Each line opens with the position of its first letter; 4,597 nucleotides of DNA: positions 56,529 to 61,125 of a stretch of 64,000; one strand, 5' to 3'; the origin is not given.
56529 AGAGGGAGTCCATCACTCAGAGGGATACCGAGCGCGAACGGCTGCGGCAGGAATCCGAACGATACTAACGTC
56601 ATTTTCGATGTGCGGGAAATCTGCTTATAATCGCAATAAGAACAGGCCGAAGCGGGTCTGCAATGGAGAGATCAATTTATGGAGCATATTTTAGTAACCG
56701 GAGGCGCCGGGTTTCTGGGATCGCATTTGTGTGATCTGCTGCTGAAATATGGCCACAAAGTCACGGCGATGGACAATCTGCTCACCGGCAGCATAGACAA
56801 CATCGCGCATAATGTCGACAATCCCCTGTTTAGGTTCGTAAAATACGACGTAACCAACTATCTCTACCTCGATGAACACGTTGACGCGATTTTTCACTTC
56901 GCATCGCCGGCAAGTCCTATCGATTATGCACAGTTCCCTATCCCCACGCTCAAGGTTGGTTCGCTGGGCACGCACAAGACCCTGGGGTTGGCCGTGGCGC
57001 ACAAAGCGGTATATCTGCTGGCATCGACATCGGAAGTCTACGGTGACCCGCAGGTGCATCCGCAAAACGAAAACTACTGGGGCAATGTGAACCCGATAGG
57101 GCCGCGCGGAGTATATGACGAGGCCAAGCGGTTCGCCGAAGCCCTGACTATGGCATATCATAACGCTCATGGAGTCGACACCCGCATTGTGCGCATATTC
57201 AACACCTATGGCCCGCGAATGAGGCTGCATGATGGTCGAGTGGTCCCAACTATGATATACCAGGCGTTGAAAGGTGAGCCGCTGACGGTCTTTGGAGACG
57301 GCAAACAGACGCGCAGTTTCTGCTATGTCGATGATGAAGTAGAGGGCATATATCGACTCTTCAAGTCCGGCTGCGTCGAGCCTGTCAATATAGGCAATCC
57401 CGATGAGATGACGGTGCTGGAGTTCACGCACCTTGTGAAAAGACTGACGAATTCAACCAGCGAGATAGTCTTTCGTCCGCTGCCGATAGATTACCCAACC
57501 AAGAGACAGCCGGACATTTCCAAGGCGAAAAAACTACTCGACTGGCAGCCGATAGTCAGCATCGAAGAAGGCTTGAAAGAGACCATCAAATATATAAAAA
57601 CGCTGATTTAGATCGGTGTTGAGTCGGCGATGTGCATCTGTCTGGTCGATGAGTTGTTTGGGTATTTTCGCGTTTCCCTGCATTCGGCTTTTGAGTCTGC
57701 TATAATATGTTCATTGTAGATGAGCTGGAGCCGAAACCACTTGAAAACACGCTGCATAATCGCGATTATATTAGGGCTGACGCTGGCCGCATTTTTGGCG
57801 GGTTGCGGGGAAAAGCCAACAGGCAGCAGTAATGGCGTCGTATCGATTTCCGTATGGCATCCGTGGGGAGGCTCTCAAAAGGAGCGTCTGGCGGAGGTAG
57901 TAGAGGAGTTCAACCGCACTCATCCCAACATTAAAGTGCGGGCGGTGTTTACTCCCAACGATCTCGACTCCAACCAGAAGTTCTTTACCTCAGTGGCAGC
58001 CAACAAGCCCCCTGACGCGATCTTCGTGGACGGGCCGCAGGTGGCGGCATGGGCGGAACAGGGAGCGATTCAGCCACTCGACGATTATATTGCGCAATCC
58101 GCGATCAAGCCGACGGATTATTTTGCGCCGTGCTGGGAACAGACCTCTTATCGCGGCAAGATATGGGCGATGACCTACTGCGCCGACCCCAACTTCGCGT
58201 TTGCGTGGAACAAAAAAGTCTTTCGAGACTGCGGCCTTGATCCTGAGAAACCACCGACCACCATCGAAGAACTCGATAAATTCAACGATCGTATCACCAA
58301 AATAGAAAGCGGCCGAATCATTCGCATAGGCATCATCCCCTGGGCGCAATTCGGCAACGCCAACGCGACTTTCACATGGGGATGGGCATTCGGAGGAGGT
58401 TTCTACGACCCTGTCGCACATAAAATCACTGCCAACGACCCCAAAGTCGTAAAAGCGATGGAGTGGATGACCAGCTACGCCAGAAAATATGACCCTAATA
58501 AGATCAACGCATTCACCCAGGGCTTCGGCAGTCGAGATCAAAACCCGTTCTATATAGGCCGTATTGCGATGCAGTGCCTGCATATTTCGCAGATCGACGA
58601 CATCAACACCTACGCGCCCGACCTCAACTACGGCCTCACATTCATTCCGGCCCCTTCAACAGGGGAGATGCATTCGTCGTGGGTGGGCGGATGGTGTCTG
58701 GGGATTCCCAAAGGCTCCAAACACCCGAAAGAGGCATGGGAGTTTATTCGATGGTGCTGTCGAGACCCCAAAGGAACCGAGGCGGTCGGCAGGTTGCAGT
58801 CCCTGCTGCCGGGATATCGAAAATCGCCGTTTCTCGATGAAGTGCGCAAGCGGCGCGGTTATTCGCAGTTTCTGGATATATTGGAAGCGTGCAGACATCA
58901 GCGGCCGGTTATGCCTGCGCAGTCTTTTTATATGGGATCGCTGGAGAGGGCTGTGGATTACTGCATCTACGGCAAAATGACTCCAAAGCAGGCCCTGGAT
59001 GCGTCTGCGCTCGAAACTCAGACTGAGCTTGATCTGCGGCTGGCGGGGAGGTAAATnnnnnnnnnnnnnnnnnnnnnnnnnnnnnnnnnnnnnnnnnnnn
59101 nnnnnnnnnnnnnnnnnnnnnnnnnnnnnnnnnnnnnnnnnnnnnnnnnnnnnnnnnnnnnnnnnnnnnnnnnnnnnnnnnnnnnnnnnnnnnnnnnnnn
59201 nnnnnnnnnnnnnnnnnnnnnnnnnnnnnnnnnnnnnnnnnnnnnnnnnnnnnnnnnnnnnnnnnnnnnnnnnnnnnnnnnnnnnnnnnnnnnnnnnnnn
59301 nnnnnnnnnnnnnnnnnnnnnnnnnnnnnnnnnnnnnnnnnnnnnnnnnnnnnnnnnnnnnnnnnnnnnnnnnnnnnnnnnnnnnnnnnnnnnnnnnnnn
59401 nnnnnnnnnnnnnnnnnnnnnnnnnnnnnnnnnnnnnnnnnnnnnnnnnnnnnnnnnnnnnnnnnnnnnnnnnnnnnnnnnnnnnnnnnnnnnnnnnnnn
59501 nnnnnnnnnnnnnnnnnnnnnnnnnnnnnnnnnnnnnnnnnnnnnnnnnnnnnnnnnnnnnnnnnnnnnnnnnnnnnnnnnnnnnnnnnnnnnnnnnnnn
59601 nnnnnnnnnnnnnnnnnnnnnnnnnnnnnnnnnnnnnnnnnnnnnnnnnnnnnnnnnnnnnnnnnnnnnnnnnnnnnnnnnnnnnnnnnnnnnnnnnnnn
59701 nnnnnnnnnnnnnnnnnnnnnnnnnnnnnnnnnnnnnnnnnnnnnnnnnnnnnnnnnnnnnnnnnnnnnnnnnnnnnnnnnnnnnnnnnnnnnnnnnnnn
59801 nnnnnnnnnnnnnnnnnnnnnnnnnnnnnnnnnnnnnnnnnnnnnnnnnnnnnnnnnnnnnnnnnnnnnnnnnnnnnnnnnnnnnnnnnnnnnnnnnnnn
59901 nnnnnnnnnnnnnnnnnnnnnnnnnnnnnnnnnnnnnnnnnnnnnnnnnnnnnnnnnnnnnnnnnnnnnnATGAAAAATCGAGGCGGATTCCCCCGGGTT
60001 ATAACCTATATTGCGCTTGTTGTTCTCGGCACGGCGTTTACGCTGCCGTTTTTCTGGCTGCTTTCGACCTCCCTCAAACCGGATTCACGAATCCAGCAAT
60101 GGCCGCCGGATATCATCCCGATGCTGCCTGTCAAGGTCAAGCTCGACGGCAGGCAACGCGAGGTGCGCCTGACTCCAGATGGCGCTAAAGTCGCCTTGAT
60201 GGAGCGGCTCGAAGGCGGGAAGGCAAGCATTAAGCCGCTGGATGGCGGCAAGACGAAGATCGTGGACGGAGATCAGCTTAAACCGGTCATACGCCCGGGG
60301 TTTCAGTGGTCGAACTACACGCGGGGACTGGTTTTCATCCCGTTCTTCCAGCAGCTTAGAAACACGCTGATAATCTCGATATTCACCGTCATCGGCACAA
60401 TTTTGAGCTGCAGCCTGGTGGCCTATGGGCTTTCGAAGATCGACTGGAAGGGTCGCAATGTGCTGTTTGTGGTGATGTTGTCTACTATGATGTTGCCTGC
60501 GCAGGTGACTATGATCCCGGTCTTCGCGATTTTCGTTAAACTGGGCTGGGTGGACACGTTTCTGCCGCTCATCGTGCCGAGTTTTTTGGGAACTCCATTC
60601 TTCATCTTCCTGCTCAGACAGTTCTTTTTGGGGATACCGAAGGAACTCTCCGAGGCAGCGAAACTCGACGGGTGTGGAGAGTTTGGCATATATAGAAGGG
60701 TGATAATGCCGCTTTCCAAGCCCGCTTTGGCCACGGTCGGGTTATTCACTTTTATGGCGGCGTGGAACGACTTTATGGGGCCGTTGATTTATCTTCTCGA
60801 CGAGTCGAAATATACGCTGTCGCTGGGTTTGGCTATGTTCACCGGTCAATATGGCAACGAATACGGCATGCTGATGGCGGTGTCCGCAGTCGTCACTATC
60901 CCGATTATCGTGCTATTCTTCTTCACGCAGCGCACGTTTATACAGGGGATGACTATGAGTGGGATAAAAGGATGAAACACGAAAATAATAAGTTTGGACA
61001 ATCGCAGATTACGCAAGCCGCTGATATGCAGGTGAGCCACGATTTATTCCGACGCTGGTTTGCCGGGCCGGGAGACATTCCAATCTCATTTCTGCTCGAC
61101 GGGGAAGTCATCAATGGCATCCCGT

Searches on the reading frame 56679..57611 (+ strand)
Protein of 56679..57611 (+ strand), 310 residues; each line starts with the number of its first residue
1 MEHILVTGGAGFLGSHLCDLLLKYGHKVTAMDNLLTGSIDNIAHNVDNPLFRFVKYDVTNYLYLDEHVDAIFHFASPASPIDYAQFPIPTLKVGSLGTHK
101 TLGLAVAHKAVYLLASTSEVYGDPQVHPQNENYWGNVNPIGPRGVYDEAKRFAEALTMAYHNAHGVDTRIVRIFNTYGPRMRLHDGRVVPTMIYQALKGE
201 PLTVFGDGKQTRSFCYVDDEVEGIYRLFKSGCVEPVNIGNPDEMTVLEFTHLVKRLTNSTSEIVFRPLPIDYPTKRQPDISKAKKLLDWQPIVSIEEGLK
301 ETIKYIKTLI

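Call 49: list_cluster_members(proteins=[window:56679-57611:+, window:57720-59054:+, window:22049-22381:-, window:54595-54780:-, window:32194-32388:+, window:26791-30606:+, window:32569-33456:+, window:59057-59971:+])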
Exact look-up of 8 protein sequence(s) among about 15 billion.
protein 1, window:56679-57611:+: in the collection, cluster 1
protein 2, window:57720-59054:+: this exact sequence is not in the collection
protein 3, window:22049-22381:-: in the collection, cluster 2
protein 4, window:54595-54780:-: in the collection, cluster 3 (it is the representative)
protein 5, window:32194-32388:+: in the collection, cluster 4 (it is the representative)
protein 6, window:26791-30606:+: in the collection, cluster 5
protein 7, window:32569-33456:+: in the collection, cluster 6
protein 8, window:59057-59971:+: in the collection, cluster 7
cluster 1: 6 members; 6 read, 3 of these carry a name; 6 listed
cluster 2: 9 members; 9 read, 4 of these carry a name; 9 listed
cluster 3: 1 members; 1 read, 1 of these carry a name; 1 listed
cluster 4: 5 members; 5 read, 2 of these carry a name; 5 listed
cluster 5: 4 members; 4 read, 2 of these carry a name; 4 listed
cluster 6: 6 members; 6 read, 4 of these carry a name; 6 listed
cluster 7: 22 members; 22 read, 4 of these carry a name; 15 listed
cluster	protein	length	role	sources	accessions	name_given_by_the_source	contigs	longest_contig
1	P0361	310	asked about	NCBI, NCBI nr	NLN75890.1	MAG: SDR family oxidoreductase [Armatimonadetes bacterium] | SDR family oxidoreductase [Armatimonadota bacterium]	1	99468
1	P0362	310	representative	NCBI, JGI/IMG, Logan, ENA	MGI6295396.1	MAG: UDP-glucuronic acid decarboxylase family protein [Armatimonadota bacterium] | dTDP-glucose 4,6-dehydratase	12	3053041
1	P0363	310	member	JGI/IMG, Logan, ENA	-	dTDP-glucose 4,6-dehydratase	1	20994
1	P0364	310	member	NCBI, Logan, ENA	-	-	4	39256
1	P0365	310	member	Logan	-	-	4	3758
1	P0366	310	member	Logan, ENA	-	-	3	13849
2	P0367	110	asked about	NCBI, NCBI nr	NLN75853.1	MAG: MerR family transcriptional regulator [Armatimonadetes bacterium] | MerR family transcriptional regulator [Armatimonadota bacterium]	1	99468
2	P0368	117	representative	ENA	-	-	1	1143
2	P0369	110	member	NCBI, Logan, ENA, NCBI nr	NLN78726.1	MAG: MerR family transcriptional regulator [Armatimonadetes bacterium] | MerR family transcriptional regulator [Armatimonadota bacterium]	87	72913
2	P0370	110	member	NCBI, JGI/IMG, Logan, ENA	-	MerR family transcriptional regulator/heat shock protein HspR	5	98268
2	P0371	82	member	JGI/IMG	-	MerR family transcriptional regulator/heat shock protein HspR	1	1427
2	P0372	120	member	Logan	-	-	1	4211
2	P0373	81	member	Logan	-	-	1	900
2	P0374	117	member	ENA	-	-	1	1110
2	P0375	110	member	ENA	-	-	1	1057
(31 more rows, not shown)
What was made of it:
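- Tried and rejected: Its provenance came from cluster membership instead (call 49).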

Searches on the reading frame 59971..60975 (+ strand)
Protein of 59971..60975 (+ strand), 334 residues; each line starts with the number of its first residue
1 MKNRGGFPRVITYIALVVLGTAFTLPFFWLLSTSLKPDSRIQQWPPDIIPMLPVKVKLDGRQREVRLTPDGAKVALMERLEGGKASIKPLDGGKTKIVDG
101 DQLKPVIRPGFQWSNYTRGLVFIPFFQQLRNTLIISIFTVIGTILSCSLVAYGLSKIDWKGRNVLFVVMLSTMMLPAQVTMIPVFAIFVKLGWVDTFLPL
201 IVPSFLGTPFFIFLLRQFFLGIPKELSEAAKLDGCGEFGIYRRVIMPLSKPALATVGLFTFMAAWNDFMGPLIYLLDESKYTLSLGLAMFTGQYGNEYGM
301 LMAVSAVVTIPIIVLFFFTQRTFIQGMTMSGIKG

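Call 18: find_encoding_contigs(protein=window:59971-60975:+, flank=10000, max_places=10)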
Protein window:59971-60975:+ (334 aa): 2 contigs read that carry it; 2 places shown.
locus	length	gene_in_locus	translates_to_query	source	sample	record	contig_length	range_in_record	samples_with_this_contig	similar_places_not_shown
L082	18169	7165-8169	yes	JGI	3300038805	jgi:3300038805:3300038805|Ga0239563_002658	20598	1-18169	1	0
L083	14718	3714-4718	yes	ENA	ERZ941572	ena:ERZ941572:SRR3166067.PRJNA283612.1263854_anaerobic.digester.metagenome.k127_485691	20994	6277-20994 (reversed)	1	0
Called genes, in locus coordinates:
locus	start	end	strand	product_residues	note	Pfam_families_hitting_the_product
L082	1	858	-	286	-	?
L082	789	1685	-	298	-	PF02086:MethyltransfD12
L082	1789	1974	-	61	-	PF00037:Fer4 (weak), PF13459:Fer4_15, PF13370:Fer4_13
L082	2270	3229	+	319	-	PF00586:AIRS, PF02769:AIRS_C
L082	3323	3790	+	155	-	PF01668:SmpB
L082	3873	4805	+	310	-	PF01073:3Beta_HSD, PF01370:Epimerase, PF02719:Polysacc_synt_2 (faint), PF04321:RmlD_sub_bind (weak), PF07993:NAD_binding_4 (faint), PF16363:GDP_Man_Dehyd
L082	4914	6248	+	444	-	PF01547:SBP_bac_1, PF13416:SBP_bac_8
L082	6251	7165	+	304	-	PF00528:BPD_transp_1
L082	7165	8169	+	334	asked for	PF00528:BPD_transp_1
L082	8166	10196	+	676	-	PF02065:Melibiase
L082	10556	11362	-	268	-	PF00753:Lactamase_B, PF23023:Anti-Pycsar_Apyc1, PF12706:Lactamase_B_2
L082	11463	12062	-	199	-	PF01209:Ubie_methyltran, PF02353:CMAS, PF05175:MTS (weak), PF13489:Methyltransf_23, PF13847:Methyltransf_31, PF08241:Methyltransf_11, PF08242:Methyltransf_12, PF13649:Methyltransf_25, +4 more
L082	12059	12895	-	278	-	PF00950:ABC-3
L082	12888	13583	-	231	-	PF02463:SMC_N, PF00005:ABC_tran, PF13304:AAA_21 (weak)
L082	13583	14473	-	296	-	PF01297:ZnuA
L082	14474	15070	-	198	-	PF07963:N_methyl (weak)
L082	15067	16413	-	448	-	-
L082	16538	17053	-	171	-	PF01402:RHH_1 (weak), PF08753:NikR_C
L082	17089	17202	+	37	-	-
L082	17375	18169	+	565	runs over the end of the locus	PF00528:BPD_transp_1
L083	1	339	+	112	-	?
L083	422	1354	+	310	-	PF01073:3Beta_HSD, PF01370:Epimerase, PF02719:Polysacc_synt_2 (faint), PF04321:RmlD_sub_bind (weak), PF07993:NAD_binding_4 (faint), PF16363:GDP_Man_Dehyd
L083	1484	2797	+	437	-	PF01547:SBP_bac_1, PF13416:SBP_bac_8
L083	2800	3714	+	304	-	PF00528:BPD_transp_1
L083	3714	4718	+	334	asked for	PF00528:BPD_transp_1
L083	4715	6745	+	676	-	PF02065:Melibiase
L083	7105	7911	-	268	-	PF00753:Lactamase_B, PF23023:Anti-Pycsar_Apyc1, PF12706:Lactamase_B_2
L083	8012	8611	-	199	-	PF01209:Ubie_methyltran, PF02353:CMAS, PF05175:MTS (weak), PF13489:Methyltransf_23, PF13847:Methyltransf_31, PF08241:Methyltransf_11, PF08242:Methyltransf_12, PF13649:Methyltransf_25, +4 more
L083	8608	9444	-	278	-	PF00950:ABC-3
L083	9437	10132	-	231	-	PF02463:SMC_N, PF00005:ABC_tran, PF13304:AAA_21 (weak)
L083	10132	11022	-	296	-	PF01297:ZnuA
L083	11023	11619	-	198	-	PF07963:N_methyl (weak)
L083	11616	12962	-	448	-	-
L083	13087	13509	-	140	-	PF01402:RHH_1 (weak), PF08753:NikR_C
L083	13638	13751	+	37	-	-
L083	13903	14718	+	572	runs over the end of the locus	PF00528:BPD_transp_1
